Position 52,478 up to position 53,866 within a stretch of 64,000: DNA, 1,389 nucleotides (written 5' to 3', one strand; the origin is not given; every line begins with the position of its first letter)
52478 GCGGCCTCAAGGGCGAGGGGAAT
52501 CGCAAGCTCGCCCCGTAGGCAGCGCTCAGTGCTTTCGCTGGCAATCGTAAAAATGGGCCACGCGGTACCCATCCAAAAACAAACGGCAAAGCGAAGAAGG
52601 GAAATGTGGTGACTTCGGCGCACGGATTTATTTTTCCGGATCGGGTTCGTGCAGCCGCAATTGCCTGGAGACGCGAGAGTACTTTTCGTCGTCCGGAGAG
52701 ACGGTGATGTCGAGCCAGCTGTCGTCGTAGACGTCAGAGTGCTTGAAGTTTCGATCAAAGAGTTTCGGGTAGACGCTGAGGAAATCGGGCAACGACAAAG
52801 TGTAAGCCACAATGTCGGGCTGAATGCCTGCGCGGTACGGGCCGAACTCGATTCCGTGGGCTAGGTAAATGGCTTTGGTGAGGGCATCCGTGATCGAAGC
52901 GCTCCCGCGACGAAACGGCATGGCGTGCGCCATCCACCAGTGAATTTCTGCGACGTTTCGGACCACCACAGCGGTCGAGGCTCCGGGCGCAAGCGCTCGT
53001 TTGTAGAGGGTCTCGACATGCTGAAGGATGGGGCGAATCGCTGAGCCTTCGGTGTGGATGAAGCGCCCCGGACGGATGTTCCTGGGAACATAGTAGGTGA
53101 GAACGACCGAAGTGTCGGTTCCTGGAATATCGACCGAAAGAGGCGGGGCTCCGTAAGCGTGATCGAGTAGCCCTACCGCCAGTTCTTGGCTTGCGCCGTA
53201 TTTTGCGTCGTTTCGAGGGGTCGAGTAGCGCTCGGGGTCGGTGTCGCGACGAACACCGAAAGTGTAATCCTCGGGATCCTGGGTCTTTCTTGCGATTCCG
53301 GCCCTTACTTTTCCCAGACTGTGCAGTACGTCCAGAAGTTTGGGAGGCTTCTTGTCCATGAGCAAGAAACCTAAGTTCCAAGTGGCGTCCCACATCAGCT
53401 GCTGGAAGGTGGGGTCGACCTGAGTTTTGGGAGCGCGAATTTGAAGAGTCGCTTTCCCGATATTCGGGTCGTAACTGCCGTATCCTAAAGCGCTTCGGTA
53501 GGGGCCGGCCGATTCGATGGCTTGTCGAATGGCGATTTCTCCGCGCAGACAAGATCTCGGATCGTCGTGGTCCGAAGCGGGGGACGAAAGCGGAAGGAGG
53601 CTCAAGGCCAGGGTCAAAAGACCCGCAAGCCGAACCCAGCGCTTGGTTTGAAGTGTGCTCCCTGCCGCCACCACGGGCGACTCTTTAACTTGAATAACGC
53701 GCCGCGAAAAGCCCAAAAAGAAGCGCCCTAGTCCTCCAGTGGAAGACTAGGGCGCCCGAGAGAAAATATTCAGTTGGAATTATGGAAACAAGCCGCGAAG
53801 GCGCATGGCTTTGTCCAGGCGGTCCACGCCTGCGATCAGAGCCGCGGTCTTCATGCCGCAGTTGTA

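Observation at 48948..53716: Four-gene minus-strand cluster of secreted proteins in two tandem-duplicated paralog families (A-A-B-B)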

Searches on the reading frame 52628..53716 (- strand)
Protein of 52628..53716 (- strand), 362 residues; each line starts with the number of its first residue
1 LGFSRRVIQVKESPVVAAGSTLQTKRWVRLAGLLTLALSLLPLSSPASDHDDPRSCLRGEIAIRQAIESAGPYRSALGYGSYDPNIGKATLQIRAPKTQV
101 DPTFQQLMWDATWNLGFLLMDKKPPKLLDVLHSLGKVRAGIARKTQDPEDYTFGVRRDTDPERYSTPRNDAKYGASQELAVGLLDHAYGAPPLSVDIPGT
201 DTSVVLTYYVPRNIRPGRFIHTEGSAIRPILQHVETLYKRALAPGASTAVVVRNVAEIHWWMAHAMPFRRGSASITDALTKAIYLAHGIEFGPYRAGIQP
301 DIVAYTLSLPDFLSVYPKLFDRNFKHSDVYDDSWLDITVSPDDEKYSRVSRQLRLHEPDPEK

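Call 3: search_protein_families(library=pfam, proteins=[window:52628-53716:-], max_evalue=1)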
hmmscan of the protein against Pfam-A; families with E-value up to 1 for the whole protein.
window:52628-53716:- (362 aa): 1 family
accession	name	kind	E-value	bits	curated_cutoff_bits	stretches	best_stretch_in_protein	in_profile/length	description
PF05394.16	AvrB_AvrC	-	1e-29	104.3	23.2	1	215-323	218-326/326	Avirulence protein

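Call 4: search_protein_families(library=ncbifam, proteins=[window:52628-53716:-], max_evalue=1)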
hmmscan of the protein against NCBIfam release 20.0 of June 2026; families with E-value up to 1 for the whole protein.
window:52628-53716:- (362 aa): 1 family
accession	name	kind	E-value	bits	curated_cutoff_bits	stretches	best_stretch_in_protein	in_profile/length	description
NF041403.1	XopAH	subfamily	1.5e-29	103.6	220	1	216-321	183-288/288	XopAH/AvrB family type III secretion system effector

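Call 7: find_encoding_contigs(protein=window:52628-53716:-, flank=10000, max_places=6)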
Protein window:52628-53716:- (362 aa): no gene with exactly this product is on record in the collection.

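Call 8: search_solved_structures(query=window:52628-53716:-, max_evalue=1, show_alignments=2)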
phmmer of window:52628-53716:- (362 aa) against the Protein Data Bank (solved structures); distinct sequences matched with E-value up to 1: 4.
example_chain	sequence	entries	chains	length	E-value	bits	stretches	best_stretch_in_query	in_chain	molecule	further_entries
1nh1_A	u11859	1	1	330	3.6e-17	65.9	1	214-322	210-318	Avirulence B protein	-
2nud_A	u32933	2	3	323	4.3e-17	65.7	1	214-322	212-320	Avirulence B protein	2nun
8two_A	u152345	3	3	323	4.3e-17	65.7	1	214-322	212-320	Avirulence protein B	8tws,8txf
8twj_A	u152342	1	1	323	2.9e-16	62.9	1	214-322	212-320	Avirulence protein B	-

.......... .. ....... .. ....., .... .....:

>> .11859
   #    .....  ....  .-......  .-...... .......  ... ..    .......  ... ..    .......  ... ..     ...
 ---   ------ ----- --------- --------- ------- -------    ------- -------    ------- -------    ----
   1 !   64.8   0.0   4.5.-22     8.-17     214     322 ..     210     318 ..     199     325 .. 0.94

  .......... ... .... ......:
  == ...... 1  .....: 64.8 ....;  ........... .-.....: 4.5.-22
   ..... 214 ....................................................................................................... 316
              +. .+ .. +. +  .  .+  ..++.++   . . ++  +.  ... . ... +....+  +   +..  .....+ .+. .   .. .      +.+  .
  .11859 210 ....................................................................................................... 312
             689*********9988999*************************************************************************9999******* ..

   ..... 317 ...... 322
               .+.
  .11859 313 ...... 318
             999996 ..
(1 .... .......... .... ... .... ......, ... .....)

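Call 9: find_homologous_proteins(query=window:52628-53716:-, max_evalue=0.001)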
Query window:52628-53716:- (362 aa): 3 proteins with E <= 0.001 among 7009 candidates.
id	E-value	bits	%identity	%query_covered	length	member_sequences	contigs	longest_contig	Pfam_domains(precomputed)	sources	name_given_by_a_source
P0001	6.4e-241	817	99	100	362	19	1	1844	PF05394.17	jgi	-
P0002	2.4e-212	723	91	96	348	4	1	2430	PF05394.17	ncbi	-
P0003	2.7e-14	71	40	28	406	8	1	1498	PF05394.17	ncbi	ncbi:XopAH/AvrB family type III secretion system effector, partial [Xanthomonas sp. WHRI 8356]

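Call 10: find_encoding_contigs(protein=P0002, flank=10000, max_places=6)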
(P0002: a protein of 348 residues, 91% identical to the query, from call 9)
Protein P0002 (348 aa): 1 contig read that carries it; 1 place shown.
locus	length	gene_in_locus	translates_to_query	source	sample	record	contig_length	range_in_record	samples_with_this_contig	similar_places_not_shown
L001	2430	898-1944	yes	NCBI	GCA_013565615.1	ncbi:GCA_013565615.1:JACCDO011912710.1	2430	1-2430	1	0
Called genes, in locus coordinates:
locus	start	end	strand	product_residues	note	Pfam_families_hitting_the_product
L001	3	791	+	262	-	?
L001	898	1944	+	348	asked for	PF05394:AvrB_AvrC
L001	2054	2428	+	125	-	?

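Call 11: find_encoding_contigs(protein=P0001, flank=10000, max_places=6)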
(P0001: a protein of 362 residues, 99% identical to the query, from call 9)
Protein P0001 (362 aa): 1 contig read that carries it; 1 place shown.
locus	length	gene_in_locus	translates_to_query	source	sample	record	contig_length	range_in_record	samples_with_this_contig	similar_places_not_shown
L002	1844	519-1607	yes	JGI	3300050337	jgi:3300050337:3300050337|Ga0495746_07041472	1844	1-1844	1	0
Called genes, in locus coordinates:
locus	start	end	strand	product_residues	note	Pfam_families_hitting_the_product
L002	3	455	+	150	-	?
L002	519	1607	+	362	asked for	PF05394:AvrB_AvrC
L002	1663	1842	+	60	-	?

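Call 20: search_protein_representatives(alignment_id=A2)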
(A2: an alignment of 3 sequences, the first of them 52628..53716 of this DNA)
Query: 3 sequences, 350 profile positions. Proteins with E-value up to 0.001 (for the whole library): 950; up to 1e-10: 293; up to 1e-30: 10. The best 150 are listed.
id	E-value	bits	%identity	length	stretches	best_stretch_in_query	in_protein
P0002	6.5e-213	722.6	-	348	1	3-350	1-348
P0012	5.7e-167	571.5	-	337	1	17-347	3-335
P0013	6.7e-37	143.7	-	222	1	91-309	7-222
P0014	1.1e-36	143.0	-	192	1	125-309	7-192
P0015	1.4e-36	142.6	-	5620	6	228-316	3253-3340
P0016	6.5e-35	137.2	-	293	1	78-309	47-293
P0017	1.3e-34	136.2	-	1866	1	117-310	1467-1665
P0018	1.4e-34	136.1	-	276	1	90-308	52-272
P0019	5.4e-33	130.9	-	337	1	80-309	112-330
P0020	1.1e-31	126.6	-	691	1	92-298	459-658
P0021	1.1e-30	123.3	-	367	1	65-310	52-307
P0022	2.7e-30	122.0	-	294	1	87-308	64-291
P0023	5.2e-30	121.1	-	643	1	115-308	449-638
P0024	8.4e-30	120.4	-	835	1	81-309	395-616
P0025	8.9e-30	120.3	-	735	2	206-310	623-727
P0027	7.5e-29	117.2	-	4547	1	91-311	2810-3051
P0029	2.6e-27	112.2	-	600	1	91-310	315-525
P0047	6.0e-22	94.5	-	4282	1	204-313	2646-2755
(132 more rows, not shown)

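Call 22: search_protein_families(library=pfam, proteins=[P0017, P0020, P0024, P0025, P0023, P0029, P0021, P0019], max_evalue=0.001)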
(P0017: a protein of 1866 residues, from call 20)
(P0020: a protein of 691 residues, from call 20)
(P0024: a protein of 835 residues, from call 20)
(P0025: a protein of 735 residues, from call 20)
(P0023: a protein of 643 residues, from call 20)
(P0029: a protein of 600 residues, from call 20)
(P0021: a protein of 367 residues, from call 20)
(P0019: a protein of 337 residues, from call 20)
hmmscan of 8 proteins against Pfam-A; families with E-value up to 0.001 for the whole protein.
P0017 (1866 aa): 1 family
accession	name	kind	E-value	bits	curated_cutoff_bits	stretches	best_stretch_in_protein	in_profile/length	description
PF05394.16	AvrB_AvrC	-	2.5e-27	96.4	23.2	1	1559-1664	219-324/326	Avirulence protein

P0020 (691 aa): 1 family
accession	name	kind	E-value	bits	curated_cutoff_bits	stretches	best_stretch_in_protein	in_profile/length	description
PF05394.16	AvrB_AvrC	-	7.1e-23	81.8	23.2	1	568-670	223-324/326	Avirulence protein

P0024 (835 aa): 2 families
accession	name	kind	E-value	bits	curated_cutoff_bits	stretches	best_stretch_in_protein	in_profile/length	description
PF05394.16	AvrB_AvrC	-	4e-30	105.6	23.2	1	514-617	223-325/326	Avirulence protein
PF05488.18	PAAR_motif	-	1e-06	29.3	27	1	72-134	5-68/70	PAAR motif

P0025 (735 aa): 1 family
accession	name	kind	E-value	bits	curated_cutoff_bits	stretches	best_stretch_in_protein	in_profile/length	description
PF05394.16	AvrB_AvrC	-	3.1e-27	96.1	23.2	1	623-727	221-325/326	Avirulence protein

P0023 (643 aa): 2 families
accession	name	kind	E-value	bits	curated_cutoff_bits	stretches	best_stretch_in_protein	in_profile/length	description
PF05394.16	AvrB_AvrC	-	2.5e-26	93.1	23.2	1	516-639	200-324/326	Avirulence protein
PF15780.11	ASH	-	0.00099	19.7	27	0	60-122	24-84/98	Abnormal spindle-like microcephaly-assoc'd, ASPM-SPD-2-Hydin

P0029 (600 aa): 2 families
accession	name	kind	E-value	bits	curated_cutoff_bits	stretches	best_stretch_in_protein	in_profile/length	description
PF05394.16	AvrB_AvrC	-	2.9e-24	86.4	23.2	1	418-525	219-325/326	Avirulence protein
PF05488.18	PAAR_motif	-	2.5e-09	37.7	27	1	86-149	8-68/70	PAAR motif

P0021 (367 aa): 1 family
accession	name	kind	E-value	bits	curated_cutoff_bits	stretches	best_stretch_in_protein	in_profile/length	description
PF05394.16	AvrB_AvrC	-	2.3e-17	63.7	23.2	1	200-307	217-325/326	Avirulence protein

P0019 (337 aa): 1 family
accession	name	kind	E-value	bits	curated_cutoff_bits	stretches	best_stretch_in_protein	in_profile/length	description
PF05394.16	AvrB_AvrC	-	5.8e-33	114.9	23.2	1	228-331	223-325/326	Avirulence protein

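Call 28: find_related_loci(query=A5, collection=genome_contigs, flank=6000)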
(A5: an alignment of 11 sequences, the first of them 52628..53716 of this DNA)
Query A5 (362 aa) in genome_contigs; peptide patterns used: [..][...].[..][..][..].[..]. (x = any residue, [..] = any of these).
14 stretches matched a pattern; 5 encode a relative of the query (tblastn E <= 1e-3); 5 distinct loci.
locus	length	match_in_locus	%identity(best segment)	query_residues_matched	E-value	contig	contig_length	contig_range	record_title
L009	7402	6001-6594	36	130-322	5e-32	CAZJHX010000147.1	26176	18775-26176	MAG TPA_asm: uncultured Myxococcales bacterium isolate binchicken_co141_27 genome assembly, contig: NODE_8299_length_261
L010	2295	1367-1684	40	216-321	4e-23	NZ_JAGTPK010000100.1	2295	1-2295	Pseudomonas californiensis strain CDFA601 601B_100_length_2295_cov_37.610200, whole genome shotgun sequence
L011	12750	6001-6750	27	98-320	1e-20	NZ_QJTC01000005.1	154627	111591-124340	Xylophilus ampelinus strain CECT 7646 Ga0244619_105, whole genome shotgun sequence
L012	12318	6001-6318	40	216-321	2e-19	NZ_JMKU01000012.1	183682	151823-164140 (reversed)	Paracidovorax oryzae ATCC 19882 T336DRAFT_scaffold00011.11_C, whole genome shotgun sequence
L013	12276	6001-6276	36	227-321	2e-16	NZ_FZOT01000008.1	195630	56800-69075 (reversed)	Noviherbaspirillum humi strain U15, whole genome shotgun sequence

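Call 32: predict_structure(alignment_id=A3)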
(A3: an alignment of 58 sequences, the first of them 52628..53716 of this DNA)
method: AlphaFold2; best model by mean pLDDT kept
length: 362 residues; sequences in the alignment: 58
mean_pLDDT: 81.4   pTM: 0.79
mean pLDDT of the five models: 81.4, 79.2, 79.0, 78.2, 77.5
residues with pLDDT >= 90: 200; 70-90: 68; 50-70: 40; < 50: 54
segments of 3 or more residues with pLDDT < 50: 1-30, 38-51, 355-362
pLDDT, mean of each block of 10 residues (from residue 1): 38 42 46 51 42 59 77 82 94 90 97 98 97 98 97 95 83 86 70 90 95 79 97 98 96 98 97 98 98 93 93 92 91 79 56 49 40
secondary structure, 60 per line:
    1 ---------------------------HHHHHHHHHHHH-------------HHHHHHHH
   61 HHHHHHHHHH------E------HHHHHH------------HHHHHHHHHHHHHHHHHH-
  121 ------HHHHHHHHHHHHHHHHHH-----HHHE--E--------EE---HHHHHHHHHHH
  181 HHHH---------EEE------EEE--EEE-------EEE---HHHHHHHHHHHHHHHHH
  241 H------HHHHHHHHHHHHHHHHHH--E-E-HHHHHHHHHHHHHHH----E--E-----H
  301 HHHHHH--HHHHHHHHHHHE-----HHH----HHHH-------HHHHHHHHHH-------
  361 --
elements in order: H28-39 H53-70 H84-89 H102-119 H127-144 H170-184 E194-196 E203-205 E208-210 E218-220 H224-241 H248-265 H272-286 H300-306 H309-319 H333-336 H344-353

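Call 40: search_solved_structures(query=A5, max_evalue=0.01, show_alignments=1)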
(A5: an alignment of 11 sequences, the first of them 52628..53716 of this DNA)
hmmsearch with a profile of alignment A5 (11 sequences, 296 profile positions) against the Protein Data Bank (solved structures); distinct sequences matched with E-value up to 0.01: 5.
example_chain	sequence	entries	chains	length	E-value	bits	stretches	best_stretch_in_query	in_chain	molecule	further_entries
8two_A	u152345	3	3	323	4.1e-29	105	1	66-287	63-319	Avirulence protein B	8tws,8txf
2nud_A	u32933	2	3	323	4.1e-29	105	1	66-287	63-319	Avirulence B protein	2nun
1nh1_A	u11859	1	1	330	4.1e-29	105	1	66-287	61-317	Avirulence B protein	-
8twj_A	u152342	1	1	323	2e-27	99.5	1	66-287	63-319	Avirulence protein B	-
4pjq_A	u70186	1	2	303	0.0018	20.9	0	262-273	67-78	Pentatricopeptide repeat protein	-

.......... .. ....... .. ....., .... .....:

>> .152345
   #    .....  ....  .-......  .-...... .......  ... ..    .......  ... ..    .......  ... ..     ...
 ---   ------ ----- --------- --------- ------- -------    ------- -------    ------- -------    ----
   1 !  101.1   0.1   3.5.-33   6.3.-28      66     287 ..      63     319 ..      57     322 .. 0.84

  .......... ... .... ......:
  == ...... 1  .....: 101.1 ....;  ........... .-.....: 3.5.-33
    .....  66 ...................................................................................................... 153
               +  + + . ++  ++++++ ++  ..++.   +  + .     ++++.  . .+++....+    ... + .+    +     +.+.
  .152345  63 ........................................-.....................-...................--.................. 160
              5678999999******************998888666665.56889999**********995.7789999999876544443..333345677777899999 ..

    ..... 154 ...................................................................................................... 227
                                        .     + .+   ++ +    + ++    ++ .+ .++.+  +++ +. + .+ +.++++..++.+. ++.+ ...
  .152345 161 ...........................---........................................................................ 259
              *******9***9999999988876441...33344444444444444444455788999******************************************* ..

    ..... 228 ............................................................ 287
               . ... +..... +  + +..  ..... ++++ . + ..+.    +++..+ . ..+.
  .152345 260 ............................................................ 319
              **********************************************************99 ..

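Call 51: find_encoding_contigs(protein=P0016, flank=6000, max_places=3)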
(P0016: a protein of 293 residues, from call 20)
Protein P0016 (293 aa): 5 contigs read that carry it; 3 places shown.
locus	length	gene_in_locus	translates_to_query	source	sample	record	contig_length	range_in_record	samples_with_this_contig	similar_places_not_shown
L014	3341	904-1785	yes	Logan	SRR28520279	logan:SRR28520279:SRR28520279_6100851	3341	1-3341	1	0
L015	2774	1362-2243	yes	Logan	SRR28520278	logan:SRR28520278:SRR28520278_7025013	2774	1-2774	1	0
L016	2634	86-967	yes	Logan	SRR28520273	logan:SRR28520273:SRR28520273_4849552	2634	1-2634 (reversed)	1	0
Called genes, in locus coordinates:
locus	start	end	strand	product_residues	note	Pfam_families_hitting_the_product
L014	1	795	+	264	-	?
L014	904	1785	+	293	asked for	PF05394:AvrB_AvrC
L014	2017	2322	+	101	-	PF01909:NTP_transf_2 (weak), PF18765:Polbeta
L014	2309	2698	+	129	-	PF08780:NTase_sub_bind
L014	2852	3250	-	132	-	-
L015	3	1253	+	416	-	?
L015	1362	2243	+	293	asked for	PF05394:AvrB_AvrC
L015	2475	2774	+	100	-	?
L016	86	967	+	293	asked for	PF05394:AvrB_AvrC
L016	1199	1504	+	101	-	PF01909:NTP_transf_2 (weak), PF18765:Polbeta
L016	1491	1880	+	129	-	PF08780:NTase_sub_bind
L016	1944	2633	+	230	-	?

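Call 52: find_encoding_contigs(protein=P0022, flank=6000, max_places=3)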
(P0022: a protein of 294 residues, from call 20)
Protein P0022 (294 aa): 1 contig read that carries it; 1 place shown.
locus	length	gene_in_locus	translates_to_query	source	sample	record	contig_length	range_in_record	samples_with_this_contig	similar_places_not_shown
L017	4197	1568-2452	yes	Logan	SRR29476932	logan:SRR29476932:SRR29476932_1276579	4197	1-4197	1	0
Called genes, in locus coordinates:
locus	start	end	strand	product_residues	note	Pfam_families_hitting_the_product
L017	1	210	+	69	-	?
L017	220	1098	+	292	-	-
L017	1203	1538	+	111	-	-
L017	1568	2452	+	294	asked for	PF05394:AvrB_AvrC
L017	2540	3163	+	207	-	-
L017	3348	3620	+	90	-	PF01197:Ribosomal_L31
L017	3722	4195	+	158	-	?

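Call 73: search_protein_families(library=padloc, proteins=[window:52628-53674:-], max_evalue=0.1)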
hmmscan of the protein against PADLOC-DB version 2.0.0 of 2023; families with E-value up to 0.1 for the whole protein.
window:52628-53674:- (348 aa): 0 families

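Call 74: search_protein_families(library=phrogs, proteins=[window:52628-53674:-], max_evalue=0.1)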
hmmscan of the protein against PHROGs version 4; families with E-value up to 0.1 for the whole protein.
window:52628-53674:- (348 aa): 0 families

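Call 85: find_related_loci(query=A5, collection=viral_contigs, flank=5000)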
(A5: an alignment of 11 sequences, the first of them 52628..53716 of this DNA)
Query A5 (362 aa) in viral_contigs; peptide patterns used: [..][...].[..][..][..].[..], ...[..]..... (x = any residue, [..] = any of these).
22 stretches matched a pattern, but none encodes a relative of the query by tblastn (E <= 1e-3).

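Call 90: search_protein_families(library=pfam, proteins=[P0027, P0047], max_evalue=0.00001)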
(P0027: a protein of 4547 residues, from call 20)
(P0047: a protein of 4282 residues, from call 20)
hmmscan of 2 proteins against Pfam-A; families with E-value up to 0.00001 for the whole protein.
P0027 (4547 aa): 1 family
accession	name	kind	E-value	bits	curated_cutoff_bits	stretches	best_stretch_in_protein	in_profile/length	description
PF05394.16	AvrB_AvrC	-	4.2e-23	82.5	23.2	1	2948-3050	223-325/326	Avirulence protein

P0047 (4282 aa): 1 family
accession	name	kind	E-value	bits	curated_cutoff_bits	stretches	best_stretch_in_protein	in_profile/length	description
PF05394.16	AvrB_AvrC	-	2.7e-21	76.6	23.2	1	2654-2752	227-325/326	Avirulence protein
